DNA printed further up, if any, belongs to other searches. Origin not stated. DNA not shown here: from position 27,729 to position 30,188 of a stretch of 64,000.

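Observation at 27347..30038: Polymorphic-toxin-like secreted protein with an RHS-core terminus but no YD-repeat shell, followed by a MORN-repeat lipoprotein (candidate immunity)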

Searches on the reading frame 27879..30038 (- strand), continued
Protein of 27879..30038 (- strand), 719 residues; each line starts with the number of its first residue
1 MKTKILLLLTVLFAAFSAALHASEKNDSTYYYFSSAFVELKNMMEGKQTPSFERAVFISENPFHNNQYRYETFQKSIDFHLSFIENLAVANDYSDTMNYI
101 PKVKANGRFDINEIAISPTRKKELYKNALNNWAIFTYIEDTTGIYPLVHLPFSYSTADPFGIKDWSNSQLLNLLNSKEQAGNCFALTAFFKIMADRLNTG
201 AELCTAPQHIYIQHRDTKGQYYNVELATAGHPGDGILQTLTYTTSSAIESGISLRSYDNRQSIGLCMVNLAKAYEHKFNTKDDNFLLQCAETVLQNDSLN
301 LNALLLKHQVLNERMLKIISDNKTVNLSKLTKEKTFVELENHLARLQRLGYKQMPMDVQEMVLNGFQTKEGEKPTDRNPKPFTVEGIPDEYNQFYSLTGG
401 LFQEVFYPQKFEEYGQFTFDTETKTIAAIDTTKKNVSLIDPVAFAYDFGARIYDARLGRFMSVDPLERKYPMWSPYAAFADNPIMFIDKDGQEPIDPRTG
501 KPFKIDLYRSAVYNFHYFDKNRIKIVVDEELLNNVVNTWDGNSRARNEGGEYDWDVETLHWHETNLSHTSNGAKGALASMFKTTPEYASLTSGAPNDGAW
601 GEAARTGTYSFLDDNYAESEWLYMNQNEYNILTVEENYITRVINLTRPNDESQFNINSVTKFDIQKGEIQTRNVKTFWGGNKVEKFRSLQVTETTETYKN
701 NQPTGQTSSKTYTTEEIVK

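Call 89: search_solved_structures(query=A4, max_evalue=1, show_alignments=2)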
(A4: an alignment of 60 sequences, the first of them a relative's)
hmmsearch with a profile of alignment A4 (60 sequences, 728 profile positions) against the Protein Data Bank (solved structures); distinct sequences matched with E-value up to 1: 16.
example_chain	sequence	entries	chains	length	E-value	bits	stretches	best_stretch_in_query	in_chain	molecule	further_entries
9c4k_Q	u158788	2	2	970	1e-05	27.3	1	481-596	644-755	Toxin subunit YenC2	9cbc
6h6e_F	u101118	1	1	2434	5.7e-05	24.9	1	483-558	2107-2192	TcdB2,TccC3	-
6suf_F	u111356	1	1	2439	5.7e-05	24.9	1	483-558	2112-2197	TcdB2,TccC3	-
5kis_B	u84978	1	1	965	0.00035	22.2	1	483-534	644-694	RHS2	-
6h6f_F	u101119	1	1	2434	0.0015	20.1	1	483-558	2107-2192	TcdB2,TccC3,TccC3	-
6sue_F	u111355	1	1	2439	0.0015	20.1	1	483-558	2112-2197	TcdB2,TccC3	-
6sup_A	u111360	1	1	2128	0.0032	19.1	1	483-533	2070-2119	TcdB2,TccC3,Cell division control protein 42 homolog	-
6suq_A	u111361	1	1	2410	0.0053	18.4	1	483-531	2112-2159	TcdB2,TccC3,Genome polyprotein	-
4igl_B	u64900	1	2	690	0.0065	18.1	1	481-528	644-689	YenC2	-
6h6g_A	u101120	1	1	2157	0.017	16.7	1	483-528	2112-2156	TcdB2,TccC3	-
4o9x_A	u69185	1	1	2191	0.018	16.6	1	483-528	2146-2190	TcdB2, TccC3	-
9pt5_A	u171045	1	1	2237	0.074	14.6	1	484-537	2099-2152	Teneurin-like protein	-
6l7i_G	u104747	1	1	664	0.086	14.4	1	483-528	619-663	TccC2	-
8h8b_A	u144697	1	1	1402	0.24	12.9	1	487-587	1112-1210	Putative Rhs-family protein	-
8h8a_A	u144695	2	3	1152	0.44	12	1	487-528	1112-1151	Putative Rhs-family protein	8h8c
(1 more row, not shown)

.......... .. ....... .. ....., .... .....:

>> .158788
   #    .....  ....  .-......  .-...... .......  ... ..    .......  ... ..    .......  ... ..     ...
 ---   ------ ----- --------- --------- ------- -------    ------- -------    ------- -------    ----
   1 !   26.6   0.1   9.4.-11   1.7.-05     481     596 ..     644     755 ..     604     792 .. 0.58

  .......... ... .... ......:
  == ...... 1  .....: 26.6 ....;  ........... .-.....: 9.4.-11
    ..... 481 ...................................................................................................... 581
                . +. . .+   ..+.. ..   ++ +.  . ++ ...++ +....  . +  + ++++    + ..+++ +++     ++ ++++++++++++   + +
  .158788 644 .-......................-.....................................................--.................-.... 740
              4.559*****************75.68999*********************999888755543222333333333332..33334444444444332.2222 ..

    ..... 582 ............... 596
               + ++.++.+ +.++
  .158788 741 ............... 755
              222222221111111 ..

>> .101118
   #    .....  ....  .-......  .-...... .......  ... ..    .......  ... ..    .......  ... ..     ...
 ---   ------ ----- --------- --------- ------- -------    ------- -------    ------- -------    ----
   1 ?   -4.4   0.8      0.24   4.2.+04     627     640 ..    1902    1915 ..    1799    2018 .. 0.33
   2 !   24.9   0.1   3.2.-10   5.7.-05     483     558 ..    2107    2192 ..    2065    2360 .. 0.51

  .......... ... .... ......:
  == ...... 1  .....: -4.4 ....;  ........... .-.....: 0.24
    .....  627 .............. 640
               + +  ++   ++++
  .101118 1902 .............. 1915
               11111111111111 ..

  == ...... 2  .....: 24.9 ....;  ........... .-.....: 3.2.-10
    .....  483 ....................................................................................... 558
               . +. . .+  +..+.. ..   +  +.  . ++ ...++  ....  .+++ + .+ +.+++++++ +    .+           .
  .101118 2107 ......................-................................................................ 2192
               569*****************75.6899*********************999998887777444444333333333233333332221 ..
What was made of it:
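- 28563..28706 (-): C-terminal end of the RHS repeat-associated core (residues 445-492). It contains the two aspartates of the Rhs/TcC autoprotease motif (D464 in SVDPL, D488 in P483-xxxx-D-K-D-G491-Q492). It is the predicted self-cleavage site (Q492|E493) and the recombination junction. PDB hits are YenC2, TccC3 and RHS2 (call 89). Cleaved crystal chains end one residue after the column aligned with G491 (call 89).
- On Rhs / YD-repeat toxin: PDB TcC/Rhs hits are in call 89.
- Cleaved crystal chains 4igl_B, 4o9x_A and 6l7i_G end one residue after the column aligned with G491 (call 89).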

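Call 90: search_protein_families(library=pfam, proteins=[P0114, L010:4539-5960:+, L009:8332-9990:+, L001:86-1675:+], max_evalue=1)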
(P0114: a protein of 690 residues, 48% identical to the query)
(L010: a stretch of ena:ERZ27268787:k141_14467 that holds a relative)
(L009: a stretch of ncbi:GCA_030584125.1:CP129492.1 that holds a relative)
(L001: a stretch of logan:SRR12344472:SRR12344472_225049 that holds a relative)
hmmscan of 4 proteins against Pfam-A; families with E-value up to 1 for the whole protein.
P0114 (690 aa): 4 families
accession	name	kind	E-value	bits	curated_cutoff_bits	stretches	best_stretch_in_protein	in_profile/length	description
PF15659.11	Toxin-JAB1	-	2.1e-16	60.6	21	1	564-643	2-85/87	JAB-like toxin 1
PF13369.12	Transglut_core2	-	1.9e-05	24.6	23.5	1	161-221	49-109/155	Transglutaminase-like superfamily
PF14464.11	Prok-JAB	-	0.012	15.9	25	1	629-650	72-94/114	Prokaryotic homologs of the JAB domain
PF18998.6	Flg_new_2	-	0.085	13.3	23.6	1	535-584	13-63/73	Divergent InlB B-repeat domain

L010:4539-5960:+ (473 aa): 1 family
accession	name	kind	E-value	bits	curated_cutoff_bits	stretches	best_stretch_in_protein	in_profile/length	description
PF13369.12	Transglut_core2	-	2.1e-05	24.5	23.5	1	243-296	50-104/155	Transglutaminase-like superfamily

L009:8332-9990:+ (552 aa): 7 families
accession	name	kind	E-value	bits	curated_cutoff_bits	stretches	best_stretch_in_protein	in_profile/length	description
PF01841.26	Transglut_core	-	0.0037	18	23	1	315-362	30-78/108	Transglutaminase-like superfamily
PF03383.21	Serpentine_r_xa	-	0.04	14.3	22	1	24-83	52-110/153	Caenorhabditis serpentine receptor-like protein, class xa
PF08887.16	GAD-like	-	0.042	14.2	25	1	219-260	61-102/107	GAD-like domain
PF17367.7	NiFe_hyd_3_EhaA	-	0.062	13.9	25.5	1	42-83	27-67/97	NiFe-hydrogenase-type-3 Eha complex subunit A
PF13673.13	Acetyltransf_10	-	0.085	13.3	23.6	1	406-463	56-113/128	Acetyltransferase (GNAT) domain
PF13369.12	Transglut_core2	-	0.13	12.1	23.5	1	321-375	50-105/155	Transglutaminase-like superfamily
PF12395.13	DUF3658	-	0.15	12.5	23.3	1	185-240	28-82/107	Protein of unknown function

L001:86-1675:+ (529 aa): 2 families
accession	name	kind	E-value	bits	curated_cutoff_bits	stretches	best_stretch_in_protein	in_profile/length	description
PF13369.12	Transglut_core2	-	0.0028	17.6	23.5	1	292-396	40-151/155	Transglutaminase-like superfamily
PF04839.18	PSRP-3_Ycf65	-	0.12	13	25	0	217-239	24-46/48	Plastid and cyanobacterial ribosomal protein (PSRP-3 / Ycf65)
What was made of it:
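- On Transglutaminase-like superfamily (Pfam Transglut_core2, PF13369): All hits cover profile positions ~48-109 (call 90).
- Checked: 6 of 8 relatives hit Transglut_core2 over the Cys..His core, two of them above the gathering score (call 90).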
